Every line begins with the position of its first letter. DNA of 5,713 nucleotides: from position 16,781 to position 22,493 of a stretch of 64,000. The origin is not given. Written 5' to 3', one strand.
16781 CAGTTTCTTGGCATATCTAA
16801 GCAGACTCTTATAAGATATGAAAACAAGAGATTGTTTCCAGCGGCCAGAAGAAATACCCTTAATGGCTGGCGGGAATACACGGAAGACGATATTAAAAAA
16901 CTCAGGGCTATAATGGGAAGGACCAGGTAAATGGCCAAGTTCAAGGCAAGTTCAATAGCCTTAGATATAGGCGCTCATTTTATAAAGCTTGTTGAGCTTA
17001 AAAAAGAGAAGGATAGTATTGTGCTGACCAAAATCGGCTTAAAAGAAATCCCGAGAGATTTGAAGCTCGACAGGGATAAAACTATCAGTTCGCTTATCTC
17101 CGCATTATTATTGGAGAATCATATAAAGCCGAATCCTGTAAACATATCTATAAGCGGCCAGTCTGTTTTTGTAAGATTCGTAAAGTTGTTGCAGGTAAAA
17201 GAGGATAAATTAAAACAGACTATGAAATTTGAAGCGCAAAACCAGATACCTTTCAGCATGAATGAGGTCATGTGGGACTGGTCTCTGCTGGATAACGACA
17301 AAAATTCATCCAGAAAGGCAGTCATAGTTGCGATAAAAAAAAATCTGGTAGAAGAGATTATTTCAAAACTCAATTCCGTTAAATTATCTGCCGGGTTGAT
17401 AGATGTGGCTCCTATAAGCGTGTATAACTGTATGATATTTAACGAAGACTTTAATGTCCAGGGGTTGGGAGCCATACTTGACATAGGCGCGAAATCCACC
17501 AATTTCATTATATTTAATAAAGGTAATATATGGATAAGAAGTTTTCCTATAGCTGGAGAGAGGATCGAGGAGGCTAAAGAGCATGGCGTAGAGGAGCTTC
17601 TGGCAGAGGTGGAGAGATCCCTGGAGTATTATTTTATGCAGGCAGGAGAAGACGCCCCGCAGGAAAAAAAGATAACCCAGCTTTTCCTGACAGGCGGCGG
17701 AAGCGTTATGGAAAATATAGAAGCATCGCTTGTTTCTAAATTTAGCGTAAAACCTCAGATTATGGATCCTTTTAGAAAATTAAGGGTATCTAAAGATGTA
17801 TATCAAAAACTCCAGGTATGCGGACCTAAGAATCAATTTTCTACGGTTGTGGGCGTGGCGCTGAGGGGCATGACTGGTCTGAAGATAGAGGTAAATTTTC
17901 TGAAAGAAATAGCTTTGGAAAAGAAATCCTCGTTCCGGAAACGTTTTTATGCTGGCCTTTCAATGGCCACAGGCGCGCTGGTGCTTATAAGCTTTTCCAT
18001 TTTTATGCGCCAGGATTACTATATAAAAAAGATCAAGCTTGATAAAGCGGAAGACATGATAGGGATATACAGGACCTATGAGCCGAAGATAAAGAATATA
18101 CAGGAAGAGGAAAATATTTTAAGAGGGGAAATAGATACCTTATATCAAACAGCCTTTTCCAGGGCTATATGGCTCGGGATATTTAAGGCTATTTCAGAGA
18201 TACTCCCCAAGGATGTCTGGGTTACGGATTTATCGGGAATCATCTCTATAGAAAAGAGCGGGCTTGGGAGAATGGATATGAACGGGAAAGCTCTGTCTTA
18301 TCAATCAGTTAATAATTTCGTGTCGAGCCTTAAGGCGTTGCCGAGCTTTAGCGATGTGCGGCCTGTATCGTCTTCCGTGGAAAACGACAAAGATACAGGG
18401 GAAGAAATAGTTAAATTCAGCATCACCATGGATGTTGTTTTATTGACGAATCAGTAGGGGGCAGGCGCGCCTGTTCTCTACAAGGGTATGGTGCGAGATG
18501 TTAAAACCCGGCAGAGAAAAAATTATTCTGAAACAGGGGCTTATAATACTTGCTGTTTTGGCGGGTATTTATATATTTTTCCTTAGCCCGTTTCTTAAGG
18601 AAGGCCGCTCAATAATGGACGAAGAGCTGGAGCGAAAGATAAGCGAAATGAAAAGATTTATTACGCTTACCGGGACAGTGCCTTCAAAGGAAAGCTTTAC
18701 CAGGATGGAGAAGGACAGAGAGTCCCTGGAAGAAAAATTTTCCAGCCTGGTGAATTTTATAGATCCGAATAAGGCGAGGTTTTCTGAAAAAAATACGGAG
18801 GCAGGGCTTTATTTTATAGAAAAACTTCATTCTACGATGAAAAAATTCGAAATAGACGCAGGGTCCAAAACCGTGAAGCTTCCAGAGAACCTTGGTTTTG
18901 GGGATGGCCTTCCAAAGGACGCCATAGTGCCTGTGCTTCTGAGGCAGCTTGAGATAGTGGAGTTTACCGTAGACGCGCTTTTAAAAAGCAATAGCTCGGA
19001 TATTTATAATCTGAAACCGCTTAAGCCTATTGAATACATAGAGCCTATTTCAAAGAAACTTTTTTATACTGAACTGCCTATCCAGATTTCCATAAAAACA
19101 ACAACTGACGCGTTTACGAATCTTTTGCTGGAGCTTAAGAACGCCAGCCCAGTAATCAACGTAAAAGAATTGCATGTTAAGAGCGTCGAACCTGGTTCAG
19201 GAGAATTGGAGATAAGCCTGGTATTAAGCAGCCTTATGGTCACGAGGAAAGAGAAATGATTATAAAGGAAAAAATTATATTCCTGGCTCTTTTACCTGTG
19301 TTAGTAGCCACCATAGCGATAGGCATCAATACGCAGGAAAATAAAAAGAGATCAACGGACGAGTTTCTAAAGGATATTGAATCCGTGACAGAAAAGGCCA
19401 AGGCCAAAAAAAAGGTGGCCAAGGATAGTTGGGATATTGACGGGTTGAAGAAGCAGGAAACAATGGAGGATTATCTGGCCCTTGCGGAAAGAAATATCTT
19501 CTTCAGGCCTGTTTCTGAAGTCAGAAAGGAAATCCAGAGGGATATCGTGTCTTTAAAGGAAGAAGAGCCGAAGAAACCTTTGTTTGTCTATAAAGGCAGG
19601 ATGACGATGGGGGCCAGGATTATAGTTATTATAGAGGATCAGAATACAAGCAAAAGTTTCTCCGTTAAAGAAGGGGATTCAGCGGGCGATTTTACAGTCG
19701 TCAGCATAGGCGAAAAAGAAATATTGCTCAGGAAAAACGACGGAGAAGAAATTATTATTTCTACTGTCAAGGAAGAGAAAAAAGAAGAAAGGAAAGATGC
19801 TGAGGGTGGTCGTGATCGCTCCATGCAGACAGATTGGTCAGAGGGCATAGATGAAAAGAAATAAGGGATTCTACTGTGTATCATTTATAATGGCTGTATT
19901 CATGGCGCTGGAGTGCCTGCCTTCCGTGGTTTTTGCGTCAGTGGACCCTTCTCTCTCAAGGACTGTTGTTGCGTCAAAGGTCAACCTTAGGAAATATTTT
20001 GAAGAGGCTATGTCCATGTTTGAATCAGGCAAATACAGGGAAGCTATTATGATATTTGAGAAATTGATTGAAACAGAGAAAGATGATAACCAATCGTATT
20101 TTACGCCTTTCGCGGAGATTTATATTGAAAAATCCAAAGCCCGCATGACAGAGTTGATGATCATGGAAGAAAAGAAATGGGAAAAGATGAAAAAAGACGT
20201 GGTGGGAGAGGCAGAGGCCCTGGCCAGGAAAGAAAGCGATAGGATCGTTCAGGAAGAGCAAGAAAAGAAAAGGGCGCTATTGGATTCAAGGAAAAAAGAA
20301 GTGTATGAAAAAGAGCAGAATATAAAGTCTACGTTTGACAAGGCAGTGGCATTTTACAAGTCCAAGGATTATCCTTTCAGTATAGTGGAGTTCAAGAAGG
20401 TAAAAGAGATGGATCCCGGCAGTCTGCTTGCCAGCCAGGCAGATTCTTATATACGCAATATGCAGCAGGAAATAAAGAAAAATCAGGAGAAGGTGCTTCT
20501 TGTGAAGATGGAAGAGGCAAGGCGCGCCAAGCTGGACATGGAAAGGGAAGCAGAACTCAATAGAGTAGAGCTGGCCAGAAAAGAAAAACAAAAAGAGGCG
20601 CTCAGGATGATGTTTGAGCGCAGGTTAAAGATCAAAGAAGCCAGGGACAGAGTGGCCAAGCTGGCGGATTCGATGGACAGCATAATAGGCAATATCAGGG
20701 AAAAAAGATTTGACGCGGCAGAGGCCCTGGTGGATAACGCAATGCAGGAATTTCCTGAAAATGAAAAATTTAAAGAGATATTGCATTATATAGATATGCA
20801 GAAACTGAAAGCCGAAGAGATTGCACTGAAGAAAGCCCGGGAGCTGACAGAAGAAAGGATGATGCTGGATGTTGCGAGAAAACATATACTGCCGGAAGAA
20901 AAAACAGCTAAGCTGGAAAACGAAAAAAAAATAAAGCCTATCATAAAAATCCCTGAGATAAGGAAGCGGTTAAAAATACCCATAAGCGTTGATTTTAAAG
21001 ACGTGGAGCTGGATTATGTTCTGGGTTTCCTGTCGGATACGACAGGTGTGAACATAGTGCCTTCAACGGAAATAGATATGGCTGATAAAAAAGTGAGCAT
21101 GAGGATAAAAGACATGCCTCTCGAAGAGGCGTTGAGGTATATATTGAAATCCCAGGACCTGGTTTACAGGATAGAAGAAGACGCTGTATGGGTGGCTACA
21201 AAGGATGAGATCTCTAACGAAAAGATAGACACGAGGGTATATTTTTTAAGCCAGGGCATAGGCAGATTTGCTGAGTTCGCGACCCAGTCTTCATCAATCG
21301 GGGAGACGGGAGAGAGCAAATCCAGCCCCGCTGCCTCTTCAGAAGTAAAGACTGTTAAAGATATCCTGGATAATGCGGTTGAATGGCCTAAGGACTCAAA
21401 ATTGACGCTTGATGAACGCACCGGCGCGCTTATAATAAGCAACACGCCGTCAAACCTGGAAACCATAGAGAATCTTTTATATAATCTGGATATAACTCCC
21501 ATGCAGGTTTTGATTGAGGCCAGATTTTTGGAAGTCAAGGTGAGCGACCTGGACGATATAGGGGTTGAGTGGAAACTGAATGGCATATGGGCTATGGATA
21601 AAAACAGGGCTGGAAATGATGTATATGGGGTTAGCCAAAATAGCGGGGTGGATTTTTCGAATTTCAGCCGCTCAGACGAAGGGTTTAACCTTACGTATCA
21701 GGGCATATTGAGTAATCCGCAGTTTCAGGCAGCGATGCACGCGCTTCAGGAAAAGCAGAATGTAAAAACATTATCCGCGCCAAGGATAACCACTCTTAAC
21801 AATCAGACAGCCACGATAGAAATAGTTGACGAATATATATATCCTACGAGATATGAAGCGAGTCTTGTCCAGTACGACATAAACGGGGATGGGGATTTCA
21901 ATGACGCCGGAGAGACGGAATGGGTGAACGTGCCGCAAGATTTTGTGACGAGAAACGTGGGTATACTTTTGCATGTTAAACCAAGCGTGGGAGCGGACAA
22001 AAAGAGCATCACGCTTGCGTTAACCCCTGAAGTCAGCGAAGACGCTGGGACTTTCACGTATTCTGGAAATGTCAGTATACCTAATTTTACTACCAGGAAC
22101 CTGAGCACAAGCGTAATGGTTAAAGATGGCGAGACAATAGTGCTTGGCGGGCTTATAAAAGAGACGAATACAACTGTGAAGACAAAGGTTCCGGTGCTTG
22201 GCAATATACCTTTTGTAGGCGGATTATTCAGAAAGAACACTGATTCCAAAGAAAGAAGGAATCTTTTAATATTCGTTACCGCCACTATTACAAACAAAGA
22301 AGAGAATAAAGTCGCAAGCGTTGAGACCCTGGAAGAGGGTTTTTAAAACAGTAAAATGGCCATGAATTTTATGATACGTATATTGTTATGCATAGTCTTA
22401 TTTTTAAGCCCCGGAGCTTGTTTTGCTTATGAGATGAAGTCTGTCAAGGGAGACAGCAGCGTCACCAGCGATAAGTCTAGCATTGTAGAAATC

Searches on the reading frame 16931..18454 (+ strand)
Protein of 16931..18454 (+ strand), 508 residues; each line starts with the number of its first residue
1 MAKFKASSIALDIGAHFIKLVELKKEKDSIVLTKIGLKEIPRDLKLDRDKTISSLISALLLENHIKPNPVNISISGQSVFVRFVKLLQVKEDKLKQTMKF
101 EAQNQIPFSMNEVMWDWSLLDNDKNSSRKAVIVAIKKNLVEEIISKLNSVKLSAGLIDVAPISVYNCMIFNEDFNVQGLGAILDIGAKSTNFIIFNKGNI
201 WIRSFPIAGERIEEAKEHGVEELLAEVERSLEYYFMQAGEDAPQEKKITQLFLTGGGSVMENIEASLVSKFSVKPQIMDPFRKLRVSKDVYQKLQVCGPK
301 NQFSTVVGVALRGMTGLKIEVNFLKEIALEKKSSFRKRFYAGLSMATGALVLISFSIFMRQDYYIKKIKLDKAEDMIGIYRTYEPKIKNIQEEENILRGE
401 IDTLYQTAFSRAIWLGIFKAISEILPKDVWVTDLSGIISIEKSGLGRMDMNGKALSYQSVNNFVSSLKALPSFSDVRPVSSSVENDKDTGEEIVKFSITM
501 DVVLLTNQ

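Call 6: search_protein_families(library=pfam, proteins=[window:16931-18454:+], max_evalue=0.01)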
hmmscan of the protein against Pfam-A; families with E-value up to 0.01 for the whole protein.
window:16931-18454:+ (508 aa): 3 families
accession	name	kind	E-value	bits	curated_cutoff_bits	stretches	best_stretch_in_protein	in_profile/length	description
PF11104.14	PilM_2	-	8.2e-32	110.9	27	2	11-212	2-215/340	Type IV pilus assembly protein PilM;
PF05137.18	PilN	-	3.8e-10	40.1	22.8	1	417-501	2-77/78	Fimbrial assembly protein (PilN)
PF14450.12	FtsA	-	5.3e-05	24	31.8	1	181-280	1-112/127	Cell division protein FtsA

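Call 7: search_protein_families(library=ncbifam, proteins=[window:16931-18454:+], max_evalue=0.01)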
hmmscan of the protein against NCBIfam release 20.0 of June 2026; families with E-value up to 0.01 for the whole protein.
window:16931-18454:+ (508 aa): 3 families
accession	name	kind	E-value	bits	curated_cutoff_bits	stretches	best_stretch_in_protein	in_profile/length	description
NF045709.1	Amuc_1101_fam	equivalog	4.9e-68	230.4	650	2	6-218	5-220/608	Amuc_1101 family PilM-like pilus complex protein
TIGR01175.1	pilM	subfamily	5.7e-34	117.7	133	2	6-217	3-228/348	type IV pilus assembly protein PilM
TIGR01174.1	ftsA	equivalog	0.0062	15.7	175.85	0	131-213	151-232/371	cell division protein FtsA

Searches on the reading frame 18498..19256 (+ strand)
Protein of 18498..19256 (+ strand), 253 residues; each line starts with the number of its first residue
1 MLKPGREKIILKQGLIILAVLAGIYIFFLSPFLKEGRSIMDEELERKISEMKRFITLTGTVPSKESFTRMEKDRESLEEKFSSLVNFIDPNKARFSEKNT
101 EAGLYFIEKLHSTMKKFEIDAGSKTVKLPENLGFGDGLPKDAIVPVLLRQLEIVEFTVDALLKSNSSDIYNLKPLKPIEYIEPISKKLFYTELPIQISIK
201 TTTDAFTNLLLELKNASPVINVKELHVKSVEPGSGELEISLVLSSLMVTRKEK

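Call 6: search_protein_families(library=pfam, proteins=[window:18498-19256:+], max_evalue=0.01)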
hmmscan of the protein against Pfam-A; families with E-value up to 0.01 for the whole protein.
window:18498-19256:+ (253 aa): 2 families
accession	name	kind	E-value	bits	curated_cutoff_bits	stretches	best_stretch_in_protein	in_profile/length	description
PF10741.14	T2SSM_b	-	0.00077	19.8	21.7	1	186-244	44-108/111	Type II secretion system (T2SS), protein M subtype b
PF04350.18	PilO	-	0.0015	19.1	22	1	183-241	77-136/145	Pilus assembly protein, PilO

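Call 7: search_protein_families(library=ncbifam, proteins=[window:18498-19256:+], max_evalue=0.01)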
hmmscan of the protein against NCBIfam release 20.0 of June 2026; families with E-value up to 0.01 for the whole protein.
window:18498-19256:+ (253 aa): 2 families
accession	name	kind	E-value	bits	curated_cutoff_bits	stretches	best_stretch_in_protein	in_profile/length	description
NF040576.1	T2SS_GspM_XpsM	equivalog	7.3e-07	29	60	1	190-246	113-177/180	type II secretion system protein GspM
NF038287.2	Amuc_1100_fam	equivalog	1.8e-06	27.6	180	1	20-219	19-236/326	Amuc_1100 family pilus-like protein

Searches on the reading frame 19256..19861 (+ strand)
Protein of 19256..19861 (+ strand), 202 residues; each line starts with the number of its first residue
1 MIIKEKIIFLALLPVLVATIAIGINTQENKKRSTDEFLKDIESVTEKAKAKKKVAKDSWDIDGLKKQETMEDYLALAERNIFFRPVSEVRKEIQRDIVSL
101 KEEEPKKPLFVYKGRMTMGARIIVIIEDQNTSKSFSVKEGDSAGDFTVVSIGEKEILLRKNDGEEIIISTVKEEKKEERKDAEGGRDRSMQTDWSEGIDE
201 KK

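Call 6: search_protein_families(library=pfam, proteins=[window:19256-19861:+], max_evalue=0.01)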
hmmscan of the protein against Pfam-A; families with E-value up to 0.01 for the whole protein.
window:19256-19861:+ (202 aa): 0 families

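Call 7: search_protein_families(library=ncbifam, proteins=[window:19256-19861:+], max_evalue=0.01)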
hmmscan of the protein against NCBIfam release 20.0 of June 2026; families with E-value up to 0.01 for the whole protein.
window:19256-19861:+ (202 aa): 1 family
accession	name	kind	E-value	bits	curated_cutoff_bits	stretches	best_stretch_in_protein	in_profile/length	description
NF041515.1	GspC_delta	equivalog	1.6e-05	24.8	150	1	36-183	30-176/311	type II secretion system protein GspC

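Call 83: search_protein_families(library=pfam, proteins=[window:19256-19861:+], max_evalue=0.01)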
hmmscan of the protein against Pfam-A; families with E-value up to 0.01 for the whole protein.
window:19256-19861:+ (202 aa): 0 families

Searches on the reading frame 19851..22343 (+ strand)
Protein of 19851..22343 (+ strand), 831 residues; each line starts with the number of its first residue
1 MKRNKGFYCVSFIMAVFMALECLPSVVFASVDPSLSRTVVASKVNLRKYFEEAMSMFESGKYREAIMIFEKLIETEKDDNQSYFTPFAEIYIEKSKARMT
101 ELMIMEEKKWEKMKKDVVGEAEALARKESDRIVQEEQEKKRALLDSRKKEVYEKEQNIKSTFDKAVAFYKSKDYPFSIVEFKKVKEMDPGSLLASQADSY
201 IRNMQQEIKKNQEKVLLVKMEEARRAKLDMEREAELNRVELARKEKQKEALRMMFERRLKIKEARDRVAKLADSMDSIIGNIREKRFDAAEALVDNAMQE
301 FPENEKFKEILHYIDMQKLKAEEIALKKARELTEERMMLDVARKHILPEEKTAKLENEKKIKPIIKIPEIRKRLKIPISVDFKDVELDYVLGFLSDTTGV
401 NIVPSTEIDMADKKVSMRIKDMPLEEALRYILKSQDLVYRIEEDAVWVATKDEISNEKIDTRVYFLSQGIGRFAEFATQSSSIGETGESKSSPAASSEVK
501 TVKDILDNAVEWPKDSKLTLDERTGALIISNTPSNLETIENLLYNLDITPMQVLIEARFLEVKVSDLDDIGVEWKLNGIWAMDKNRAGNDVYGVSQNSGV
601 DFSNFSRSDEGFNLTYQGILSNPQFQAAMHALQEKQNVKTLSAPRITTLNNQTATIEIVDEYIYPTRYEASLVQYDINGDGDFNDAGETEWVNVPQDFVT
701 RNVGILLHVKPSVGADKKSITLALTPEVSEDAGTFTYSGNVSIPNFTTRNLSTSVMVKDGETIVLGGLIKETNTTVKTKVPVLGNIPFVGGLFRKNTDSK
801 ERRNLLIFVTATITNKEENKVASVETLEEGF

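Call 6: search_protein_families(library=pfam, proteins=[window:19851-22343:+], max_evalue=0.01)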
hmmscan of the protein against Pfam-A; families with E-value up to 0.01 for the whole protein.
window:19851-22343:+ (831 aa): 6 families
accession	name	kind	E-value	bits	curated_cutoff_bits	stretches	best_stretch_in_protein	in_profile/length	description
PF00263.26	Secretin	-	6.5e-42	143.4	27.5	1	631-814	1-168/169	Bacterial type II and III secretion system protein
PF07660.19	STN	-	2e-07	31.1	28.4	1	413-449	14-50/52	Secretin and TonB N terminus short domain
PF03958.22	Secretin_N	-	1.6e-06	28.6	28.2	1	498-552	10-69/69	Bacterial type II/III secretion system short domain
PF16344.10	FecR_C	-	9.3e-05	22.8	24.4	1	382-447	4-69/70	FecR, C-terminal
PF14559.12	TPR_19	-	0.00084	20.1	25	0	283-306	3-26/68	Tetratricopeptide repeat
PF07719.23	TPR_2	-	0.0017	18.8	27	0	49-76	4-31/34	Tetratricopeptide repeat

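Call 7: search_protein_families(library=ncbifam, proteins=[window:19851-22343:+], max_evalue=0.01)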
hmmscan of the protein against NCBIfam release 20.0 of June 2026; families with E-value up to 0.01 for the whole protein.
window:19851-22343:+ (831 aa): 10 families
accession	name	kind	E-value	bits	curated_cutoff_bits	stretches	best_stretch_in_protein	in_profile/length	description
NF042912.1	Amuc_1098_fam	equivalog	1.2e-63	215.4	750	3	740-815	722-797/805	Amuc_1098 family type IV pilus outer membrane protein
TIGR02517.1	type_II_gspD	equivalog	6.7e-60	203.2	351.35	1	490-818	275-594/600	type II secretion system secretin GspD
TIGR02515.1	IV_pilus_PilQ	subfamily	3.8e-57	194.2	284.35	2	377-661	3-297/428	type IV pilus secretin PilQ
TIGR02519.1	pilus_MshL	equivalog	3.4e-49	167.4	250.2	1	520-813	3-289/290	pilus (MSHA type) biogenesis protein MshL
NF010083.0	PRK13568.1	equivalog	1.3e-36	126.3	554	2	739-813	342-416/419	DNA uptake porin HofQ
TIGR02516.1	type_III_yscC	equivalog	1.4e-33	116.1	238.45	2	703-814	347-461/463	type III secretion system outer membrane ring subunit SctC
NF007851.2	PRK10560.1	exception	5e-28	98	598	2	749-814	344-409/412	DNA uptake porin HofQ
NF011873.0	PRK15346.1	equivalog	3.6e-25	88.6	524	2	703-816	383-496/499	EscC/YscC/HrcC family type III secretion system outer membrane ring protein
TIGR02520.1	pilus_B_mal_scr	equivalog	6.5e-15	54.7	287.65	1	478-810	188-510/513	PilN family type IVB pilus formation outer membrane protein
TIGR03302.1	OM_YfiO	subfamily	0.0019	17.7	81.4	0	44-77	31-64/239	outer membrane protein assembly factor BamD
